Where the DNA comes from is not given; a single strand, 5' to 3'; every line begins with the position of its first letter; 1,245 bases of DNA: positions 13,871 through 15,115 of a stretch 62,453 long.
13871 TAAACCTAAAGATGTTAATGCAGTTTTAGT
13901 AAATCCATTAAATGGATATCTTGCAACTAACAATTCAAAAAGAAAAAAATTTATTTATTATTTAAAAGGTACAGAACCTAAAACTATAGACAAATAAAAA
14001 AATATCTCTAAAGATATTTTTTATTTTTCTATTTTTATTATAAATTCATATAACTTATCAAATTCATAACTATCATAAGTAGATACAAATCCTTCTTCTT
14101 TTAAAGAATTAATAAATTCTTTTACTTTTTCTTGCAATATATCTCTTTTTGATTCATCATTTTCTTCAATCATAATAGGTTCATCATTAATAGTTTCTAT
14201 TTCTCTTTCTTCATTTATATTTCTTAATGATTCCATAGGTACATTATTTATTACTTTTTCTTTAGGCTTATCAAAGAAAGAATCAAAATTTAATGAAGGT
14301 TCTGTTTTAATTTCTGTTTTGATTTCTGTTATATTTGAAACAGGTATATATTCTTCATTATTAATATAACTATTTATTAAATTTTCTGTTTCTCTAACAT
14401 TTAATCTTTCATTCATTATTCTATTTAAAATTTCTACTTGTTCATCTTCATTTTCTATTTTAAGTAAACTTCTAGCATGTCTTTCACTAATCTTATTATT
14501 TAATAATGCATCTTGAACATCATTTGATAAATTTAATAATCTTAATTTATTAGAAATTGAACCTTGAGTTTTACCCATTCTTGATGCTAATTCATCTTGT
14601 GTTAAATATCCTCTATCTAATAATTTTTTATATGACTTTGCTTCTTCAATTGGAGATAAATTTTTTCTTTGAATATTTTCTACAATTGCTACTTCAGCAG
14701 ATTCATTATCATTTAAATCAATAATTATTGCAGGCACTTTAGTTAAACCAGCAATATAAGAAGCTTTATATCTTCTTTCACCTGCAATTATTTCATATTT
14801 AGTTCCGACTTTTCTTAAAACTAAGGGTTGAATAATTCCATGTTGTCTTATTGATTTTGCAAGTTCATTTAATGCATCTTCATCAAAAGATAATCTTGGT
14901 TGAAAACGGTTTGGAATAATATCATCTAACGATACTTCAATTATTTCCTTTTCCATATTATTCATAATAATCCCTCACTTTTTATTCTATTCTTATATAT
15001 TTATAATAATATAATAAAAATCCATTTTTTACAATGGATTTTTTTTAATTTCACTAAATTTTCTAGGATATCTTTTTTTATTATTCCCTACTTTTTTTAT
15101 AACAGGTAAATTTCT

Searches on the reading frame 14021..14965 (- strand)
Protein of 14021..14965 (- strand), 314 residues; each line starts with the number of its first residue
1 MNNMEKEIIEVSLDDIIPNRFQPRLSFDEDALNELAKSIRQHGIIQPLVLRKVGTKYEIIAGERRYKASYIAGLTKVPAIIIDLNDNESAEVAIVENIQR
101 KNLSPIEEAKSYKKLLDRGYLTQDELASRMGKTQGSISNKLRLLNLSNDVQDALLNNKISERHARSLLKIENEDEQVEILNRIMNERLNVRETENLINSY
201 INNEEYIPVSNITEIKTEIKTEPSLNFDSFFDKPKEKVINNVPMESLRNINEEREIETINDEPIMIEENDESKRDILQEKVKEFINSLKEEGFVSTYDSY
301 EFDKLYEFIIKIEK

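Call 7: search_protein_families(library=pfam, proteins=[window:14021-14965:-])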
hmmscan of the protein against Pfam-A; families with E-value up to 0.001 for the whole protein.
window:14021-14965:- (314 aa): 3 families
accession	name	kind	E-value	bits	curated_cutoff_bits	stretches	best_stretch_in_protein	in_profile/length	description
PF02195.25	ParB_N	-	4.3e-35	120.1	26.3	1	7-99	2-95/95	ParB N-terminal domain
PF17762.8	HTH_ParB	-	2.5e-34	117.9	22.6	1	101-199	1-99/102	ParB HTH domain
PF01978.25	TrmB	-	8.3e-05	22.8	25.6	0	108-146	10-48/68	Sugar-specific transcriptional regulator TrmB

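Call 13: find_encoding_contigs(protein=window:14021-14965:-, flank=10000, max_places=4)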
Protein window:14021-14965:- (314 aa): 16 contigs read that carry it; 4 places shown.
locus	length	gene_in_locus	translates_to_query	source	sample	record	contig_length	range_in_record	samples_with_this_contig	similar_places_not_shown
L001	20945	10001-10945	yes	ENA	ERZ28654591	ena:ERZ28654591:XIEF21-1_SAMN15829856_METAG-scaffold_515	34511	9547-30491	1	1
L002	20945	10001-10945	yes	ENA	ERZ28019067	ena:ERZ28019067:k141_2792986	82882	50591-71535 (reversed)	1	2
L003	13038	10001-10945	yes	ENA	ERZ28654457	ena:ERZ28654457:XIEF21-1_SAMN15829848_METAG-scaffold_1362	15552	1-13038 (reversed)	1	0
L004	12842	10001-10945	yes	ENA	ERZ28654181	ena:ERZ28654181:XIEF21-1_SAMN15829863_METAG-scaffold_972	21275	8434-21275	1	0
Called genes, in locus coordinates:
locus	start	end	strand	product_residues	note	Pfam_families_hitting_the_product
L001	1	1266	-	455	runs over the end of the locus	PF11638:DnaA_N, PF00308:Bac_DnaA, PF01695:IstB_IS21, PF13173:AAA_14 (weak), PF00004:AAA (weak), PF08299:Bac_DnaA_C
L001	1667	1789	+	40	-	PF00468:Ribosomal_L34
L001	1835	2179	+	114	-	PF00825:Ribonuclease_P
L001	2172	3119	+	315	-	PF02096:60KD_IMP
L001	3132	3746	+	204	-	PF07650:KH_2, PF13083:KH_KhpA-B, PF01424:R3H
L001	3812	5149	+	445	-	PF10396:TrmE_N, PF00350:Dynamin_N (faint), PF12631:MnmE_helical, PF00009:GTP_EFTU (faint), PF01926:MMR_HSR1, PF02421:FeoB_N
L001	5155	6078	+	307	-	PF01210:NAD_Gly3P_dh_N, PF02558:ApbA, PF03807:F420_oxidored (weak), PF07479:NAD_Gly3P_dh_C, PF20618:GPD_NAD_C_bact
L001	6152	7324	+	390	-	PF04542:Sigma70_r2, PF04545:Sigma70_r4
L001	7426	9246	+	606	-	PF01134:GIDA, PF12831:FAD_oxidored (weak), PF21680:GIDA_C_1st, PF13932:SAM_GIDA_C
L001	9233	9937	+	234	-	PF02527:GidB, PF13847:Methyltransf_31 (weak)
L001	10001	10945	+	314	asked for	PF02195:ParB_N, PF17762:HTH_ParB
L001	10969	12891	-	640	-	PF00912:Transgly, PF00905:Transpeptidase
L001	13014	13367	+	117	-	-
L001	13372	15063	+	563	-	PF03485:Arg_tRNA_synt_N, PF00750:tRNA-synt_1d, PF05746:DALR_1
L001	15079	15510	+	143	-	-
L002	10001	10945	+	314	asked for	PF02195:ParB_N, PF17762:HTH_ParB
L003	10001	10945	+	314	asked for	PF02195:ParB_N, PF17762:HTH_ParB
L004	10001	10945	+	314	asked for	PF02195:ParB_N, PF17762:HTH_ParB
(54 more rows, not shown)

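Call 14: find_homologous_proteins(query=window:14021-14965:-, max_evalue=1e-10)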
Query window:14021-14965:- (314 aa): 8000 proteins with E <= 1e-10 among 8000 candidates; the best 120 are listed.
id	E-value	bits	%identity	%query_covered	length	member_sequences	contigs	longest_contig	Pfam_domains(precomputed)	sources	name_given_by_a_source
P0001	2.4e-190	649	100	100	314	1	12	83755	PF17762.9,PF02195.27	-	-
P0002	3.2e-189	645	100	100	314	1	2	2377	PF17762.9,PF02195.27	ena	-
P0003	3.0e-172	589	92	99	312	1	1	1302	PF17762.9,PF02195.27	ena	-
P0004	3.1e-167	573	89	100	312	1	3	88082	PF17762.9,PF02195.27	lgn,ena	-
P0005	1.7e-166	570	88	100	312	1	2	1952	PF17762.9,PF02195.27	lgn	-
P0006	8.6e-166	568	88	100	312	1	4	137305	PF17762.9,PF02195.27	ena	-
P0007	9.3e-166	568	88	100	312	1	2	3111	PF17762.9,PF02195.27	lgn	-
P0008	1.2e-165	568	88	100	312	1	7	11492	PF17762.9,PF02195.27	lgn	-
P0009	1.2e-165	568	88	100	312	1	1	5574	PF17762.9,PF02195.27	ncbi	-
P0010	2.3e-165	567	88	100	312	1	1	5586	PF17762.9,PF02195.27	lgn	-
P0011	2.9e-165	566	88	100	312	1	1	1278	PF17762.9,PF02195.27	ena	-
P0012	7.4e-165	565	88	100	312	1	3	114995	PF17762.9,PF02195.27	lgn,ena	-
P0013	1.3e-164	564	88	100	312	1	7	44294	PF17762.9,PF02195.27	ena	-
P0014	3.1e-164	563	88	100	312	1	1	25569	PF17762.9,PF02195.27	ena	-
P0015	1.0e-163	561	87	100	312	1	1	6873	PF17762.9,PF02195.27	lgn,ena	-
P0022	3.1e-138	478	71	100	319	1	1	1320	PF17762.9,PF02195.27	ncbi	-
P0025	1.9e-137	475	73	100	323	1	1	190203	PF17762.9,PF02195.27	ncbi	-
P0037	1.1e-134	466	71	100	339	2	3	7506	PF17762.9,PF02195.27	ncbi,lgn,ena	-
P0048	6.6e-132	457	71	100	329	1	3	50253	PF17762.9,PF02195.27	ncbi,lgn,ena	-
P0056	1.2e-129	450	71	100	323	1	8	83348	PF17762.9,PF02195.27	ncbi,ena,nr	ncbi:MAG: ParB/RepB/Spo0J family partition protein [Bacilli bacterium]|nr:ParB/RepB/Spo0J family par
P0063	3.4e-128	445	69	100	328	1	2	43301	PF17762.9,PF02195.27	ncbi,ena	-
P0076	4.8e-127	441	69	100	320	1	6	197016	PF17762.9,PF02195.27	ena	-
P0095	1.4e-124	433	70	100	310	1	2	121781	PF17762.9,PF02195.27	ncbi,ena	-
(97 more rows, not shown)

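Call 17: search_solved_structures(query=window:14021-14965:-, show_alignments=5, max_evalue=1e-10)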
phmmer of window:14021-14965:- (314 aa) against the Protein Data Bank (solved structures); distinct sequences matched with E-value up to 1e-10: 13.
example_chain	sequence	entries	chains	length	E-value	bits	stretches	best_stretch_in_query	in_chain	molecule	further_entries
7ng0_A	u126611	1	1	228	5.1e-60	206.3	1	7-201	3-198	Nucleoid occlusion protein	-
7nfu_A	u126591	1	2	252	6.1e-60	206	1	6-201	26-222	Nucleoid occlusion protein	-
7ol9_A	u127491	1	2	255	2.8e-54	187.4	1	5-200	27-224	Nucleoid occlusion protein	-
6sdk_A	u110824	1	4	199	1.7e-49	171.8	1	8-199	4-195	Stage 0 sporulation protein J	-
4umk_A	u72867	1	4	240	2e-49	171.5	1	7-203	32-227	PROBABLE CHROMOSOME-PARTITIONING PROTEIN PARB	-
1vz0_A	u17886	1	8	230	3.3e-49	170.8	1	8-196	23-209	Chromosome-partitioning protein Spo0J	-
7bnk_A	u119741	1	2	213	5e-47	163.7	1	8-198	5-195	ParB family protein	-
7bnr_A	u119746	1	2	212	3.3e-46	161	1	8-198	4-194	ParB family protein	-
7o0n_A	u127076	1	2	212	3.3e-46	161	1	8-198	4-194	ParB family protein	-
6t1f_A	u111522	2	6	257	1.8e-34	122.5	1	16-198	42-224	Chromosome-partitioning protein ParB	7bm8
6y93_A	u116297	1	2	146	8e-28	100.7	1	88-200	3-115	Nucleoid occlusion protein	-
6s6h_A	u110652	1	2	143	6.2e-16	61.7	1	91-198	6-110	Chromosome-partitioning protein ParB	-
8qa8_A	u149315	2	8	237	3e-12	49.6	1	9-161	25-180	Transcriptional repressor protein KorB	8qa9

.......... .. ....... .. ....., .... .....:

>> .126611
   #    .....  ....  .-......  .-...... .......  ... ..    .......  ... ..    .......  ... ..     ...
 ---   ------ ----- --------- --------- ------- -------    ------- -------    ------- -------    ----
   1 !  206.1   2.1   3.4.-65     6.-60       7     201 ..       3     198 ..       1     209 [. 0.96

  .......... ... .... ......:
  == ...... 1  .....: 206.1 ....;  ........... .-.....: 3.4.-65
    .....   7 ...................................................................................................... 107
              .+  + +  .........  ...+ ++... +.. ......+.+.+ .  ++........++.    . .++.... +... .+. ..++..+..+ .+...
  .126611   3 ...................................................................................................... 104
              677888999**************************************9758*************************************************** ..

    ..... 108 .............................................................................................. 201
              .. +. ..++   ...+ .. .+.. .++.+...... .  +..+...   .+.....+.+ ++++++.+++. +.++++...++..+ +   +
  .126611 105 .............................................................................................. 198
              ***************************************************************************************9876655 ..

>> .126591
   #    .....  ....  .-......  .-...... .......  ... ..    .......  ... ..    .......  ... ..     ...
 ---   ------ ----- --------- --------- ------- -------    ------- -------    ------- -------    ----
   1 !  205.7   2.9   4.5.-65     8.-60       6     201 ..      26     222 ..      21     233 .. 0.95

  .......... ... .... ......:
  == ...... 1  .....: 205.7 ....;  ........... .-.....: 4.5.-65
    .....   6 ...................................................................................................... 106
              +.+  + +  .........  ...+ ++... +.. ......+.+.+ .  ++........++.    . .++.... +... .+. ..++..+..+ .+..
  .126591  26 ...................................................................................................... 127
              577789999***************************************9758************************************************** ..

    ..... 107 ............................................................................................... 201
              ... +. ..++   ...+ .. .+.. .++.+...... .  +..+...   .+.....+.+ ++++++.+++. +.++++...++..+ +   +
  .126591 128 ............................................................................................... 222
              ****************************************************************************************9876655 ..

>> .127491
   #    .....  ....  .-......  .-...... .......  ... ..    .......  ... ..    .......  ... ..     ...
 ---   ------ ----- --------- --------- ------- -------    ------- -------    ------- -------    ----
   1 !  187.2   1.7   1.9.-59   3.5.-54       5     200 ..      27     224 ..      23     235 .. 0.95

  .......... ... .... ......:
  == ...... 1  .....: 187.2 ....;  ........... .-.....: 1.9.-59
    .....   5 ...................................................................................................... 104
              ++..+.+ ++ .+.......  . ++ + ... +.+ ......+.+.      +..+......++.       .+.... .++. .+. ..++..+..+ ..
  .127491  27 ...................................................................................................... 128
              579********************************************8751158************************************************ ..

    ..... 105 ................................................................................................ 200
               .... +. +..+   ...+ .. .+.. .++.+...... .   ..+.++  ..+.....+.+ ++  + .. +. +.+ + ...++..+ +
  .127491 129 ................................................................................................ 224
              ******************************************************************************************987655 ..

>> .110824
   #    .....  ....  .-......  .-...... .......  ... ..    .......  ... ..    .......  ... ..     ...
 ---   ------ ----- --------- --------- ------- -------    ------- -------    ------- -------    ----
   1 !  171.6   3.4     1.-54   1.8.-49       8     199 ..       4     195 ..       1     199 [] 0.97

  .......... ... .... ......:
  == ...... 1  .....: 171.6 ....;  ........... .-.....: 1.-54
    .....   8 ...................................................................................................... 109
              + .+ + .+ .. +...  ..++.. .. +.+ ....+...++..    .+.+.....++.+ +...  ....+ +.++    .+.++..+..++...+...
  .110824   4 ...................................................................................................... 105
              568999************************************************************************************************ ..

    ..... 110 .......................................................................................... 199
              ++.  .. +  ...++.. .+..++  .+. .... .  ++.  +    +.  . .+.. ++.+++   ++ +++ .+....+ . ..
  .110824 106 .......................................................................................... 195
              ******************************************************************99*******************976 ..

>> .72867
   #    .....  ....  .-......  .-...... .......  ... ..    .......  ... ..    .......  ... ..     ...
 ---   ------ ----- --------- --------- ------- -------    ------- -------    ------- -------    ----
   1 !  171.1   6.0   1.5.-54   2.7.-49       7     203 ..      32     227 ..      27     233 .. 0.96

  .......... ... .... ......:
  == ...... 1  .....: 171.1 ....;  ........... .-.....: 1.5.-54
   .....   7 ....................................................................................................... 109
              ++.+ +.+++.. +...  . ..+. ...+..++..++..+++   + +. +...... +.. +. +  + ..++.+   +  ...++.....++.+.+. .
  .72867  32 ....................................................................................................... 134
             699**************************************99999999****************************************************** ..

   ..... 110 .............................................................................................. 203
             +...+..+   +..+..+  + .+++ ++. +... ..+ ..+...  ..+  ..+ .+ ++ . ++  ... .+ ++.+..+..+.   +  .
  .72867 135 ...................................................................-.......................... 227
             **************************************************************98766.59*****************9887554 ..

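Call 18: search_protein_families(library=ncbifam, proteins=[window:14021-14965:-], max_evalue=0.00001)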
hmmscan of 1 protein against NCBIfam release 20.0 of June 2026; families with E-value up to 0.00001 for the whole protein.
window:14021-14965:- (314 aa): 6 families
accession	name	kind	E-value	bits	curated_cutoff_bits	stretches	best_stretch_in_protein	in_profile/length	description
TIGR04285.1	nucleoid_noc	exception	9.9e-83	277.4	315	1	7-205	1-199/255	nucleoid occlusion protein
TIGR00180.1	parB_part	domain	8.9e-52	175.5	58.45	1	4-184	1-186/186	ParB/RepB/Spo0J family partition protein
TIGR03734.1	PRTRC_parB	hypoth_equivalog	1.5e-37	129.4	278.6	1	22-202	7-191/555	PRTRC system ParB family protein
TIGR03454.1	partition_RepB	equivalog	5.9e-18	65.3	201.5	1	6-142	62-199/325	plasmid partitioning protein RepB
NF010406.0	PRK13832.1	subfamily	2.4e-13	49.5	640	1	30-179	27-178/578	plasmid partitioning protein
NF010440.0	PRK13866.1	equivalog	1.6e-07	30.8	522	1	20-120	77-180/336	plasmid partitioning protein RepB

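Call 46: search_protein_representatives(protein=window:14021-14965:-)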
Query: 314 residues. Proteins with E-value up to 0.001 (for the whole library): 87385; up to 1e-10: 48488; up to 1e-30: 8824. The best 150 are listed.
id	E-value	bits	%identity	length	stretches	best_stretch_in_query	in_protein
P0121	2.4e-118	410.8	69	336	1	1-314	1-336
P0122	5.4e-104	363.7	74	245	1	1-241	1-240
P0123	9.9e-104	362.9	63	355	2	1-271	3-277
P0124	2.7e-87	309.0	62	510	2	2-234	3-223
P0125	1.8e-83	296.4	58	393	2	2-244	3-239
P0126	6.5e-83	294.6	51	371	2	3-235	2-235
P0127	3.5e-82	292.2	51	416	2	2-291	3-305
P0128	3.8e-81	288.8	59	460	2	2-224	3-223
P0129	3.4e-80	285.7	59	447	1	5-265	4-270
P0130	1.2e-79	283.8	55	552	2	2-202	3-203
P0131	1.8e-79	283.3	51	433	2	3-265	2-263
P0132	2.3e-79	282.9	49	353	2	1-236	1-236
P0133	7.9e-79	281.2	54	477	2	7-269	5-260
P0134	9.6e-79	280.9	46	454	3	5-250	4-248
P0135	9.9e-79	280.8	50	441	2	4-252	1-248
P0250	8.5e-73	261.4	45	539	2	4-276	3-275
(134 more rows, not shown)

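Call 52: find_encoding_contigs(protein=P0076, flank=10000, max_places=1)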
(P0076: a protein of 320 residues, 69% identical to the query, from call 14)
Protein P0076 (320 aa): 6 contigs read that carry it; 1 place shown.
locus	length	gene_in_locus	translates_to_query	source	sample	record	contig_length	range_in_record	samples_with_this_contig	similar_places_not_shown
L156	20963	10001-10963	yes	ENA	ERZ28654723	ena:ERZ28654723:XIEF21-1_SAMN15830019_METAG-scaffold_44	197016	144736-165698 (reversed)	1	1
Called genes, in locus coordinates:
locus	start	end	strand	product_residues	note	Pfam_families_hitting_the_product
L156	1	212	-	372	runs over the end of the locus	PF00712:DNA_pol3_beta, PF02767:DNA_pol3_beta_2, PF02768:DNA_pol3_beta_3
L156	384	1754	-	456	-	PF11638:DnaA_N, PF13173:AAA_14 (faint), PF00308:Bac_DnaA, PF01695:IstB_IS21, PF00004:AAA (weak), PF08299:Bac_DnaA_C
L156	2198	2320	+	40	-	PF00468:Ribosomal_L34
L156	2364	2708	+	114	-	PF00825:Ribonuclease_P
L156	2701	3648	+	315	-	PF02096:60KD_IMP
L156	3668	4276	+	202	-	PF14804:Jag_N (weak), PF07650:KH_2 (weak), PF13083:KH_KhpA-B, PF01424:R3H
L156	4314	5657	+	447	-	PF10396:TrmE_N, PF12631:MnmE_helical, PF00009:GTP_EFTU (faint), PF01926:MMR_HSR1, PF02421:FeoB_N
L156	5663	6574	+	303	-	PF01210:NAD_Gly3P_dh_N, PF02558:ApbA (weak), PF03807:F420_oxidored, PF07479:NAD_Gly3P_dh_C, PF20618:GPD_NAD_C_bact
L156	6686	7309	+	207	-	-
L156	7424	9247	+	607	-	PF00890:FAD_binding_2 (faint), PF01134:GIDA, PF21680:GIDA_C_1st, PF13932:SAM_GIDA_C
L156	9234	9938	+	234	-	PF02527:GidB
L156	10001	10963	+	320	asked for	PF02195:ParB_N, PF17762:HTH_ParB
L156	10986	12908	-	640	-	PF00912:Transgly, PF00905:Transpeptidase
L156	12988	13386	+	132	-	-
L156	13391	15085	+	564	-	PF03485:Arg_tRNA_synt_N, PF00750:tRNA-synt_1d, PF05746:DALR_1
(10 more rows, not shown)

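Call 53: find_encoding_contigs(protein=P0025, flank=10000, max_places=1)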
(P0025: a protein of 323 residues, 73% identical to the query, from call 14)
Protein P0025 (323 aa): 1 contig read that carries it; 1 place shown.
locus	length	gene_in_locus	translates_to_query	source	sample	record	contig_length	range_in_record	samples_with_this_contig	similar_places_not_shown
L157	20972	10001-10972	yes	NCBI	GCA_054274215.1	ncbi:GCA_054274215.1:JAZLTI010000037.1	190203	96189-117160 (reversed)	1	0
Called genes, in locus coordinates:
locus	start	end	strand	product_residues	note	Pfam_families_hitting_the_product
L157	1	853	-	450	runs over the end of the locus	PF11638:DnaA_N (weak), PF01695:IstB_IS21, PF00308:Bac_DnaA, PF00004:AAA (weak), PF08299:Bac_DnaA_C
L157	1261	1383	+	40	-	PF00468:Ribosomal_L34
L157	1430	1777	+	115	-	PF00825:Ribonuclease_P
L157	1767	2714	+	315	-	PF02096:60KD_IMP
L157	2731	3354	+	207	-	PF07650:KH_2 (weak), PF13083:KH_KhpA-B, PF01424:R3H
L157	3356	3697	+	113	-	PF14018:DUF4234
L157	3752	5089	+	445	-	PF10396:TrmE_N, PF00350:Dynamin_N (faint), PF12631:MnmE_helical, PF00009:GTP_EFTU (faint), PF01926:MMR_HSR1, PF02421:FeoB_N, PF04548:AIG1 (weak)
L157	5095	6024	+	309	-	PF01210:NAD_Gly3P_dh_N, PF02558:ApbA, PF03807:F420_oxidored (weak), PF07479:NAD_Gly3P_dh_C, PF20618:GPD_NAD_C_bact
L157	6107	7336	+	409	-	PF04542:Sigma70_r2, PF04545:Sigma70_r4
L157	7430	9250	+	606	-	PF01134:GIDA, PF21680:GIDA_C_1st, PF13932:SAM_GIDA_C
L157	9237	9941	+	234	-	PF02527:GidB, PF13847:Methyltransf_31 (weak)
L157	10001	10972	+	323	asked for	PF02195:ParB_N, PF17762:HTH_ParB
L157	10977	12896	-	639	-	PF00912:Transgly, PF00905:Transpeptidase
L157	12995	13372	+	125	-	-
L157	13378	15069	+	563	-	PF03485:Arg_tRNA_synt_N, PF00750:tRNA-synt_1d, PF01406:tRNA-synt_1e (faint), PF05746:DALR_1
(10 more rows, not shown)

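Call 63: list_cluster_members(proteins=[P0001, P0009, P0022, P0025, P0037, P0048, P0056, P0063, P0095])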
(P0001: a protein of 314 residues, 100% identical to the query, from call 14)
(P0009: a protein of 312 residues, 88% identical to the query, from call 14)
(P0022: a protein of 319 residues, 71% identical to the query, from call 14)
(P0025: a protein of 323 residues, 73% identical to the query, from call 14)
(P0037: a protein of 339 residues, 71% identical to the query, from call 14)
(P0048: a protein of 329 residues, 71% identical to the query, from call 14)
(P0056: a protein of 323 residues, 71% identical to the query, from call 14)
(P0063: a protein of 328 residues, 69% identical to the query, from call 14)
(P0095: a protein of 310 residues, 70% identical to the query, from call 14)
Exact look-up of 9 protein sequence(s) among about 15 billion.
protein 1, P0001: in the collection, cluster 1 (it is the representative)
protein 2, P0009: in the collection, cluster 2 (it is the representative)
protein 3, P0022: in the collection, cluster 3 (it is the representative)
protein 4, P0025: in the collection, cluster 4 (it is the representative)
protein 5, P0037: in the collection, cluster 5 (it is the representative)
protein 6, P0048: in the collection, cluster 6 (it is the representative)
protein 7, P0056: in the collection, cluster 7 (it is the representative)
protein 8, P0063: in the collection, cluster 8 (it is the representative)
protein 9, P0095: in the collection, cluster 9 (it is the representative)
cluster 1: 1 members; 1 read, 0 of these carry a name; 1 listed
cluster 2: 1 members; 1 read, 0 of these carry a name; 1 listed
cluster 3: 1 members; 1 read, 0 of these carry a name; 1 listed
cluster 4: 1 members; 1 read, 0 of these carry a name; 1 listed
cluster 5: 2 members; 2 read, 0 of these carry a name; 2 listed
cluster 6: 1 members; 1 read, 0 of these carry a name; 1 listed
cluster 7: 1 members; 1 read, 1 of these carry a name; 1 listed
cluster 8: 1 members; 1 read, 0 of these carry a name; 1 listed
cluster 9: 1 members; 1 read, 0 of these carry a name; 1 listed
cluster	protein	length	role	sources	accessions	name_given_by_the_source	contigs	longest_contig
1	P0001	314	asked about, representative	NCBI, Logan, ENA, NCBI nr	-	-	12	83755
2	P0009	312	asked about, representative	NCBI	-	-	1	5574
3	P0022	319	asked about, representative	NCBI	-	-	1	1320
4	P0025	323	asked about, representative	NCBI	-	-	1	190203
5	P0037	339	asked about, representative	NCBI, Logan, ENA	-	-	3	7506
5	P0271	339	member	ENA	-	-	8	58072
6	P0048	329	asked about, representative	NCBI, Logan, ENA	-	-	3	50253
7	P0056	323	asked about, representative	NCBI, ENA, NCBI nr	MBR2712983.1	MAG: ParB/RepB/Spo0J family partition protein [Bacilli bacterium] | ParB/RepB/Spo0J family partition protein [Bacilli bacterium]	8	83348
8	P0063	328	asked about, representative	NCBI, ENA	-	-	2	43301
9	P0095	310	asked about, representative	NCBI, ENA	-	-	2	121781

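Call 88: find_homologous_proteins(query=P0250, max_evalue=1e-30)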
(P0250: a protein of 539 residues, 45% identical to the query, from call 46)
Query P0250 (539 aa): 7880 proteins with E <= 1e-30 among 8000 candidates; the best 120 are listed.
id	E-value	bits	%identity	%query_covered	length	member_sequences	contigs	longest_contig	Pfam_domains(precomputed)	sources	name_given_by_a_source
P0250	0.0e+0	1145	100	100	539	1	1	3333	PF17762.9,PF02195.27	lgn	-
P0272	1.8e-146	507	52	100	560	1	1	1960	PF17762.9,PF02195.27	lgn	-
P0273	8.5e-103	363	61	54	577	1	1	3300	PF17762.9,PF02195.27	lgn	-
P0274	1.6e-101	359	45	100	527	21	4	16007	PF17762.9,PF02195.27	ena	-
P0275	2.8e-101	358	60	56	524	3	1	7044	PF17762.9,PF02195.27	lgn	-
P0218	4.5e-101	358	60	58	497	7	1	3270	PF17762.9,PF02195.27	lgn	-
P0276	8.4e-101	357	43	99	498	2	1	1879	PF17762.9,PF02195.27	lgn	-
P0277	8.9e-101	357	61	54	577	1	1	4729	PF17762.9,PF02195.27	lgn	-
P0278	9.2e-101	357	61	54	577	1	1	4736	PF17762.9,PF02195.27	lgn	-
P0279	1.3e-100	356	44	99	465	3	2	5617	PF17762.9,PF02195.27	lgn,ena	-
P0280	3.3e-100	355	61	54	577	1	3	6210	PF17762.9,PF02195.27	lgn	-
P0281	4.5e-100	354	46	100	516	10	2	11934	PF17762.9,PF02195.27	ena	-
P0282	6.1e-100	354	43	99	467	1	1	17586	PF17762.9,PF02195.27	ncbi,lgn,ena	-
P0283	1.2e-99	353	62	54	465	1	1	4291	PF17762.9,PF02195.27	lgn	-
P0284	4.5e-99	351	60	56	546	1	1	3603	PF17762.9,PF02195.27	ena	-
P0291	5.2e-98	347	44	100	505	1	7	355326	PF17762.9,PF02195.27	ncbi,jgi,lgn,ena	jgi:ParB family chromosome partitioning protein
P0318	2.4e-95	339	58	57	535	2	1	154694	PF17762.9,PF02195.27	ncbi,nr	ncbi:MAG: ParB/RepB/Spo0J family partition protein [Bacilli bacterium]|nr:ParB/RepB/Spo0J family par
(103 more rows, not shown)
